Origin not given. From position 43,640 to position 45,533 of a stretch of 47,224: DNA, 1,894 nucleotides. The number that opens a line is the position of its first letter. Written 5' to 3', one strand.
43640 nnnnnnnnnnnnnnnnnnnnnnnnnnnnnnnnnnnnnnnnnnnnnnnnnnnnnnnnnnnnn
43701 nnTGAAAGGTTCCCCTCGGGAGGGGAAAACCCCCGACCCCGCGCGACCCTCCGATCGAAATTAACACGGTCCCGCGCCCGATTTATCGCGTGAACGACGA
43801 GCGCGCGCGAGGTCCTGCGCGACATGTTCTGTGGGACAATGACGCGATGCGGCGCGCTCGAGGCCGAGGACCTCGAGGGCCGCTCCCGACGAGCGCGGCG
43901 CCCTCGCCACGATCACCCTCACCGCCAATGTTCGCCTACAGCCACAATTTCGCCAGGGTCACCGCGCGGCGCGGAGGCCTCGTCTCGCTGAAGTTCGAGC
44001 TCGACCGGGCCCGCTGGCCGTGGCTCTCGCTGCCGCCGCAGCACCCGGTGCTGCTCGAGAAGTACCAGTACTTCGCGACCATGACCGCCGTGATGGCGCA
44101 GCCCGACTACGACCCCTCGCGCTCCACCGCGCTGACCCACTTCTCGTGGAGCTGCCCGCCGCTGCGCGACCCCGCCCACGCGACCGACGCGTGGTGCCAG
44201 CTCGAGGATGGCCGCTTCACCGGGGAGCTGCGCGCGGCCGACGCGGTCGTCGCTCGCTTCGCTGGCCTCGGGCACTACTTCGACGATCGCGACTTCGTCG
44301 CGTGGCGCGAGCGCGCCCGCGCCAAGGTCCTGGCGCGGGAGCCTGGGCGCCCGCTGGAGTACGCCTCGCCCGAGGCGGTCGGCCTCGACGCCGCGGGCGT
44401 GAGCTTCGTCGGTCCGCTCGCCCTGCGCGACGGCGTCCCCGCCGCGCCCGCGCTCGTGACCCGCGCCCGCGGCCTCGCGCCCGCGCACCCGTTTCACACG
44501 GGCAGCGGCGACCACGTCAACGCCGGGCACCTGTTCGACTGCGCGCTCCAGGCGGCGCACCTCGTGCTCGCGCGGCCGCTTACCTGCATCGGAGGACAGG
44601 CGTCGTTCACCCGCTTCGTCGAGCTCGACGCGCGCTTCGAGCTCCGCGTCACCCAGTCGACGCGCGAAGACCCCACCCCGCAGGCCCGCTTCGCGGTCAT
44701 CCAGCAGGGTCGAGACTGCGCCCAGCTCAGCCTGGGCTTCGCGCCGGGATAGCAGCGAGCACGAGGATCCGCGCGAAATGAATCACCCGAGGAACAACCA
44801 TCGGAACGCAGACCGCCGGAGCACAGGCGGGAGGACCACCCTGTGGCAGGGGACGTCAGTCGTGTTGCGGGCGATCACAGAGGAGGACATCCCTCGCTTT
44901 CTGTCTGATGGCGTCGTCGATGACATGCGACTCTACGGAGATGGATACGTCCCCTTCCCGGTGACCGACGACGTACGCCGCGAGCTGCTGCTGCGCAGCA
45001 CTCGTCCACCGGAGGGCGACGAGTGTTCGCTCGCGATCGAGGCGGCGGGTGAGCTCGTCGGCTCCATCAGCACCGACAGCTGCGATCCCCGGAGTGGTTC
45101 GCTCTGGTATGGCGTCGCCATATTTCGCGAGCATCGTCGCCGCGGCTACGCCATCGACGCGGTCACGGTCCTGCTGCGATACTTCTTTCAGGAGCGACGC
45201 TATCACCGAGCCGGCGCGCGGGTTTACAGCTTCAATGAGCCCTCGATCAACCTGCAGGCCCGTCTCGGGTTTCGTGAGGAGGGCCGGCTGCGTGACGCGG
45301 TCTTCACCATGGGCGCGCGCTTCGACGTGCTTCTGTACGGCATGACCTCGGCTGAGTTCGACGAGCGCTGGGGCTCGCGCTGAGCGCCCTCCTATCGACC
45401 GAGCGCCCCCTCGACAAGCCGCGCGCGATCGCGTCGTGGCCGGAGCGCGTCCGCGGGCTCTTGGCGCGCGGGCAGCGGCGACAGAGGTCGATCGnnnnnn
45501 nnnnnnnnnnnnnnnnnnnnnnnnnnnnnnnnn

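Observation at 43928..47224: AfsA-like double-hotdog protein plus GNAT acyltransferase, convergent with a large GAF-histidine-kinase sensor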

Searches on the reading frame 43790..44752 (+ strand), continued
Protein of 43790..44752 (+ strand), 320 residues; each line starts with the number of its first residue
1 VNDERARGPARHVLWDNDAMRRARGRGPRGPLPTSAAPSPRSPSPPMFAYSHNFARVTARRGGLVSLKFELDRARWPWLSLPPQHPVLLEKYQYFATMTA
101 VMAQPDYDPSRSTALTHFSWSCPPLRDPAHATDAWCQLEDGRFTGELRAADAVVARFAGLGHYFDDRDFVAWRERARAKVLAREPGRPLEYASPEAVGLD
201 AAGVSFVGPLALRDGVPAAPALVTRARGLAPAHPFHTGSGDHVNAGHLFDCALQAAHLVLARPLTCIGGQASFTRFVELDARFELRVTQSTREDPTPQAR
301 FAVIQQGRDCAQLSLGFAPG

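Call 62: search_solved_structures(query=P0112, max_evalue=10, show_alignments=2)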
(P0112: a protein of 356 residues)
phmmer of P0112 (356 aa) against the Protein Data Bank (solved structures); distinct sequences matched with E-value up to 10: 3.
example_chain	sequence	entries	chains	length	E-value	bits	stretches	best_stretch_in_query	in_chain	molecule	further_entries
1sp4_B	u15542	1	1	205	0.72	12.5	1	186-256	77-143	Cathepsin B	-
1qdq_A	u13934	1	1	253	0.83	12.3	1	185-256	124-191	CATHEPSIN B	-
1ito_A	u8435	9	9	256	0.85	12.2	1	185-256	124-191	Cathepsin B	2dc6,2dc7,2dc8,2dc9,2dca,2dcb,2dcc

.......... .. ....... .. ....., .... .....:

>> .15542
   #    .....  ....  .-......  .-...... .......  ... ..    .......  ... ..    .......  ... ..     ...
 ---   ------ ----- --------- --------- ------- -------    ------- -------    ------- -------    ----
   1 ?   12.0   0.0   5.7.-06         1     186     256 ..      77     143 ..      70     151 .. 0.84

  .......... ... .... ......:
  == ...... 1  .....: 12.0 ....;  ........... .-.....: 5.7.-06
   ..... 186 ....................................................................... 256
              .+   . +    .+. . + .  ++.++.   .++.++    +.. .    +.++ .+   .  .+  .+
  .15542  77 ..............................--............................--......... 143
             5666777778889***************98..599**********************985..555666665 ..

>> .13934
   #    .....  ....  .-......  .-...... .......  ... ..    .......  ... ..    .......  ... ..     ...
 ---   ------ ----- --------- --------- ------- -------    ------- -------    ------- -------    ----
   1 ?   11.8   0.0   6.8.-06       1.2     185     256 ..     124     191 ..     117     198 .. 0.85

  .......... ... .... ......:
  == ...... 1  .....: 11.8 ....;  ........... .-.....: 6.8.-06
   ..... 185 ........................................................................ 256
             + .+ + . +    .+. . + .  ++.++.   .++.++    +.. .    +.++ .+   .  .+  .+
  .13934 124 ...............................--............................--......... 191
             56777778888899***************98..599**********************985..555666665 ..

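Call 68: search_protein_families(library=pfam, proteins=[L004:10927-12561:+, L004:7816-9831:-, L008:8113-9021:+, L011:8086-9969:+, L017:9224-9907:+, L018:7883-9745:+, L019:9211-9915:+, L021:4145-6058:+, L021:7024-7581:+, L016:8536-9780:-], max_evalue=0.0001)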
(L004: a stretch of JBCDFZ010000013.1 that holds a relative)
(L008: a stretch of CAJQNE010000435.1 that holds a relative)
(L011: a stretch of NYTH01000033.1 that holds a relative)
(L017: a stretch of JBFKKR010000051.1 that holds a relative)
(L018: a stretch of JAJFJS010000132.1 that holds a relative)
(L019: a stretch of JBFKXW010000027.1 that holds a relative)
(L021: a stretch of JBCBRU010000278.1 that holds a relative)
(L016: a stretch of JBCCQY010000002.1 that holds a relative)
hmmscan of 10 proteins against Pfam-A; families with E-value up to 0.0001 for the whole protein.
L004:10927-12561:+ (544 aa): 3 families
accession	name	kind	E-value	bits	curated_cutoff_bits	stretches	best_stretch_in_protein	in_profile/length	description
PF00069.31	Pkinase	-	1.2e-42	146.5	31.7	1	235-495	1-258/263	Protein kinase domain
PF07714.23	PK_Tyr_Ser-Thr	-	4.8e-24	85.5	23.1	1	236-490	2-250/258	Protein tyrosine and serine/threonine kinase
PF01636.29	APH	-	1.9e-05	25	23.2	0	268-353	30-111/239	Phosphotransferase enzyme family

L004:7816-9831:- (671 aa): 2 families
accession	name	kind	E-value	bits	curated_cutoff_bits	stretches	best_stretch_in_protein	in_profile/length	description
PF03372.29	Exo_endo_phos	-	5.7e-11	43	24.5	1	347-653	1-225/225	Endonuclease/Exonuclease/phosphatase family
PF19580.5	Exo_endo_phos_3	-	7.1e-07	29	27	1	490-637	123-263/311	Endonuclease/Exonuclease/phosphatase family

L008:8113-9021:+ (302 aa): 4 families
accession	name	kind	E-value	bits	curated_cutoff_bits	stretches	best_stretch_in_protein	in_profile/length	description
PF13417.12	GST_N_3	-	1.2e-10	42.1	22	1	6-76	1-70/75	Glutathione S-transferase, N-terminal domain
PF13409.12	GST_N_2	-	1.1e-08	36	25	1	12-74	2-68/70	Glutathione S-transferase, N-terminal domain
PF13410.11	GST_C_2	-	1.1e-07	32.2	24.9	1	148-211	4-69/69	Glutathione S-transferase, C-terminal domain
PF00043.30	GST_C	-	5.6e-05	23.7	20.7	1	149-214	25-91/93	Glutathione S-transferase, C-terminal domain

L011:8086-9969:+ (627 aa): 2 families
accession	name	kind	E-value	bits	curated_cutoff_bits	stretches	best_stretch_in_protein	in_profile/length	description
PF00501.34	AMP-binding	-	9.6e-89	298.3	29.9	1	140-488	10-384/384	AMP-binding enzyme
PF13193.12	AMP-binding_C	-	9.1e-21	75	24.5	1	539-614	1-76/76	AMP-binding enzyme C-terminal domain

L017:9224-9907:+ (227 aa): 0 families

L018:7883-9745:+ (620 aa): 1 family
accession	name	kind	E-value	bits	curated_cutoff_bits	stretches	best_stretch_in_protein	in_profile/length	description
PF04909.20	Amidohydro_2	-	7.4e-32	111.7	26.4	1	373-619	60-288/289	Amidohydrolase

L019:9211-9915:+ (234 aa): 0 families

L021:4145-6058:+ (637 aa): 0 families

L021:7024-7581:+ (185 aa): 0 families

L016:8536-9780:- (414 aa): 0 families

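Call 69: search_protein_families(library=pfam, proteins=[L008:10870-13584:-, L016:10802-11986:-, L018:10877-12268:-, L019:10842-11636:-, L014:3-401:+, L014:1392-3131:-, L007:1548-3167:-, L012:7124-7474:-, L017:11565-12599:+, L011:10806-12740:-], max_evalue=0.0001)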
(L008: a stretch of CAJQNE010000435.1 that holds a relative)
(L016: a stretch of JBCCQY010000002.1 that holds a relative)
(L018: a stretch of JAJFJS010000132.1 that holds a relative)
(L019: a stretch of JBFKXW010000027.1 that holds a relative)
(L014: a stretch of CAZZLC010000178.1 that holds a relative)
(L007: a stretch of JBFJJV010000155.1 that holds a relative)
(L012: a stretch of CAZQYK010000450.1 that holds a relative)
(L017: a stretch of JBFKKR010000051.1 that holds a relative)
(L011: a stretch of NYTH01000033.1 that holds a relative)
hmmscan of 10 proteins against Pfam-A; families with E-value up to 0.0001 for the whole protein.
L008:10870-13584:- (904 aa): 9 families
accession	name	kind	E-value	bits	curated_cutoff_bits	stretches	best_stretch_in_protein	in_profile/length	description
PF01590.32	GAF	-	4.3e-44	150.7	22.4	2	349-491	1-133/133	GAF domain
PF00211.25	Guanylate_cyc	-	7.2e-27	94.6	21.9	1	652-827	7-176/183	Adenylate and Guanylate cyclase catalytic domain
PF13185.12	GAF_2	-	4.1e-26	92.2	28.6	2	348-492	2-136/136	GAF domain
PF00027.35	cNMP_binding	-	1.2e-21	76.9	27.5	1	35-119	2-86/89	Cyclic nucleotide-binding domain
PF13492.12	GAF_3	-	1.7e-18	67.7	27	2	176-320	1-129/129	GAF domain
PF08448.16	PAS_4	-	7.5e-15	55.5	23.1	1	512-621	2-110/110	PAS fold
PF00989.32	PAS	-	6.2e-11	42.7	22.6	1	507-616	3-113/113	PAS fold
PF13426.13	PAS_9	-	9.7e-11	42.3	27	1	516-617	2-102/103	PAS domain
PF13188.13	PAS_8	-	8.1e-05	22.8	21.8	0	506-561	2-54/65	PAS domain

L016:10802-11986:- (394 aa): 5 families
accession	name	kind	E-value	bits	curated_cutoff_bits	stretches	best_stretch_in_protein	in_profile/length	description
PF02222.28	ATP-grasp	-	1.2e-58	198.2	27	1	121-300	2-179/179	ATP-grasp domain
PF21244.3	PurT_C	-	1.5e-24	85.7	26.7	1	321-389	1-68/68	PurT, C-terminal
PF22660.2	RS_preATP-grasp-like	-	6.5e-10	39.7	27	1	16-108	5-94/98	Ribonucleotide synthetase preATP-grasp domain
PF07478.18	Dala_Dala_lig_C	-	6.4e-07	29.5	24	1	138-285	25-177/204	D-ala D-ala ligase C-terminus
PF02786.22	CPSase_L_D2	-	3.3e-05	24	19.8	1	125-203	12-94/211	Carbamoyl-phosphate synthase L chain, ATP binding domain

L018:10877-12268:- (463 aa): 1 family
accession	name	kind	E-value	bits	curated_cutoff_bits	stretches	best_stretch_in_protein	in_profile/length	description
PF04909.20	Amidohydro_2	-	1.8e-22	80.9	26.4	1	200-460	59-288/289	Amidohydrolase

L019:10842-11636:- (264 aa): 0 families

L014:3-401:+ (132 aa): 1 family
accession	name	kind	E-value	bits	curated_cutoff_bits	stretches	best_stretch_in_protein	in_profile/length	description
PF00072.30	Response_reg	-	3.7e-11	43.6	30.2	1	17-114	12-109/111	Response regulator receiver domain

L014:1392-3131:- (579 aa): 1 family
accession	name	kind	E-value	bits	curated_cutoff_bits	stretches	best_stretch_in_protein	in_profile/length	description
PF02836.23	Glyco_hydro_2_C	-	2.1e-07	30.9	21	1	49-214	46-211/302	Glycosyl hydrolases family 2, TIM barrel domain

L007:1548-3167:- (539 aa): 7 families
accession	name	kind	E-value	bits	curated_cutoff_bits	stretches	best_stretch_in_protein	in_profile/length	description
PF00743.25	FMO-like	-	3.2e-12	46.1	22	1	15-208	5-210/532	Flavin-binding monooxygenase-like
PF07992.20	Pyr_redox_2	-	9.3e-10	38.8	26.1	1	13-227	2-187/291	Pyridine nucleotide-disulphide oxidoreductase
PF13738.12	Pyr_redox_3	-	1.1e-09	38.4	30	1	15-226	1-209/305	Pyridine nucleotide-disulphide oxidoreductase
PF13450.12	NAD_binding_8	-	2.2e-09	37.9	21.9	1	16-68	1-53/68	NAD(P)-binding Rossmann-like domain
PF13434.12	Lys_Orn_oxgnase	-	7.9e-07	28.9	21.3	1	82-216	88-225/339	L-lysine 6-monooxygenase/L-ornithine 5-monooxygenase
PF01266.30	DAO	-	4e-06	27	27.9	0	92-197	149-258/353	FAD dependent oxidoreductase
PF00070.33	Pyr_redox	-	9.7e-05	23.2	22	0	14-44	2-32/82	Pyridine nucleotide-disulphide oxidoreductase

L012:7124-7474:- (116 aa): 1 family
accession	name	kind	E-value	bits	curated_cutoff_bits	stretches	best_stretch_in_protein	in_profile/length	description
PF07291.16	MauE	-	5.5e-12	46.5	27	1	4-115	19-127/128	Methylamine utilisation protein MauE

L017:11565-12599:+ (344 aa): 1 family
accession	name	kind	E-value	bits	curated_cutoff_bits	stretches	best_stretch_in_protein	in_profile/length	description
PF01553.26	Acyltransferase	-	2.6e-16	60.1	23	1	136-264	13-121/132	Acyltransferase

L011:10806-12740:- (644 aa): 2 families
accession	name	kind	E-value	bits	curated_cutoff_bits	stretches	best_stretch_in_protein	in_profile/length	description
PF00501.34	AMP-binding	-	3.7e-69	233.8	29.9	1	102-473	5-384/384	AMP-binding enzyme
PF23562.2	AMP-binding_C_3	-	7e-07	30.1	20.8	1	516-636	7-122/124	AMP-binding enzyme C-terminal domain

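Call 78: predict_structure(alignment_id=A3)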
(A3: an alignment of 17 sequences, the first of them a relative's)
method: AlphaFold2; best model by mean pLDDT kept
length: 333 residues; sequences in the alignment: 17
mean_pLDDT: 88.1   pTM: 0.88
mean pLDDT of the five models: 88.1, 88.0, 87.8, 87.4, 87.3
residues with pLDDT >= 90: 239; 70-90: 53; 50-70: 19; < 50: 22
segments of 3 or more residues with pLDDT < 50: 1-19, 331-333
pLDDT, mean of each block of 10 residues (from residue 1): 34 43 85 92 81 94 94 93 98 97 95 94 94 97 95 96 97 93 80 84 94 95 91 91 90 97 75 93 92 94 91 95 84 46
secondary structure, 60 per line:
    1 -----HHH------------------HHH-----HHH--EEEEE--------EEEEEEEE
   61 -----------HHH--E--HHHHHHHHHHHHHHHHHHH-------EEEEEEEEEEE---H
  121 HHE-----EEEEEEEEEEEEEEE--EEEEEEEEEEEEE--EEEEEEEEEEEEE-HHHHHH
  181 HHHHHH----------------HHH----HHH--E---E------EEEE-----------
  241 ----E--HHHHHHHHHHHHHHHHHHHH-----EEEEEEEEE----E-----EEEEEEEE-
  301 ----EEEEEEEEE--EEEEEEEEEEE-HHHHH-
elements in order: E40-44 E53-60 H80-98 E106-116 E129-143 E146-158 E161-173 H175-186 E226-229 H248-267 E273-281 E292-299 E305-313 E316-326 H328-332

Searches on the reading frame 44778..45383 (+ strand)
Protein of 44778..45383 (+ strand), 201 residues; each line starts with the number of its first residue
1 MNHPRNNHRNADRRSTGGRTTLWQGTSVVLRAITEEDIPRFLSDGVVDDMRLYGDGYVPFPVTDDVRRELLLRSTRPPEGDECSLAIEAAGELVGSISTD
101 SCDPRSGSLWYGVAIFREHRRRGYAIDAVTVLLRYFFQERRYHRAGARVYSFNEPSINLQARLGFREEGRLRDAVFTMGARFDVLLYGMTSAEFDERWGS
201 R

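Call 3: search_protein_families(library=pfam, proteins=[window:44778-45383:+], max_evalue=1)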
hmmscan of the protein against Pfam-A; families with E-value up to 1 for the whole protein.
window:44778-45383:+ (201 aa): 5 families
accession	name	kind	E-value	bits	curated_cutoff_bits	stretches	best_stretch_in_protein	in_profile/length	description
PF13302.13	Acetyltransf_3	-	5.4e-17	63.2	25.4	1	28-166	2-138/138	Acetyltransferase (GNAT) domain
PF13420.13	Acetyltransf_4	-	7.2e-09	36.3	24.3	1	84-185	51-154/155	Acetyltransferase (GNAT) domain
PF00583.31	Acetyltransf_1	-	1.9e-08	35.1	20.7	1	80-165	31-116/116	Acetyltransferase (GNAT) family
PF08445.16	FR47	-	0.00049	20.5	22.1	1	108-168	22-80/86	FR47-like protein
PF13508.13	Acetyltransf_7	-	0.034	15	27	1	85-167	6-84/84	Acetyltransferase (GNAT) domain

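Call 4: search_protein_families(library=ncbifam, proteins=[window:44778-45383:+], max_evalue=1)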
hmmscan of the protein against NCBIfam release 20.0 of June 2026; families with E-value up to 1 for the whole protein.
window:44778-45383:+ (201 aa): 10 families
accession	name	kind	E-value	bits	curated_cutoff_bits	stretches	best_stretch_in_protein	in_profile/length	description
NF008072.0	PRK10809.1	equivalog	4.6e-07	29.8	190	1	110-195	106-191/194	ribosomal protein S5-alanine N-acetyltransferase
NF000225.3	AAC_6p_Strep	exception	1.9e-06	27.9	250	1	75-174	33-133/156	aminoglycoside 6'-N-acetyltransferase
NF007539.0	PRK10151.1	equivalog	2.2e-05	24.2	184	1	89-188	74-173/179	50S ribosomal protein L7/L12-serine acetyltransferase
NF040502.1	PPT_acetyltrans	equivalog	0.00016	21.4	300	1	113-187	91-164/183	phosphinothricin N-acetyltransferase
NF040503.1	resist_ArsN1a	equivalog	0.00033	20.4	170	1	111-185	80-153/159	arsinothricin resistance N-acetyltransferase ArsN1 family A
TIGR03585.1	PseH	equivalog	0.00034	20.7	93.1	1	121-187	91-155/156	UDP-4-amino-4,6-dideoxy-N-acetyl-beta-L-altrosamine N-acetyltransferase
NF040504.1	resist_ArsN1b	equivalog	0.0036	17.1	210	1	113-185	82-153/159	arsinothricin resistance N-acetyltransferase ArsN1 family B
NF011709.0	PRK15130.1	equivalog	0.0098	15.7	218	1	111-180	86-155/186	spermidine N1-acetyltransferase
NF049894.1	CG3035_N_ac_Glu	equivalog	0.035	13.3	280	1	108-172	230-296/300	N-acetylglutamate synthase, CG3035 family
NF033083.0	AAC_3_I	equivalog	0.13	12.5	200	1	105-168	75-137/145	AAC(3)-I family aminoglycoside N-acetyltransferase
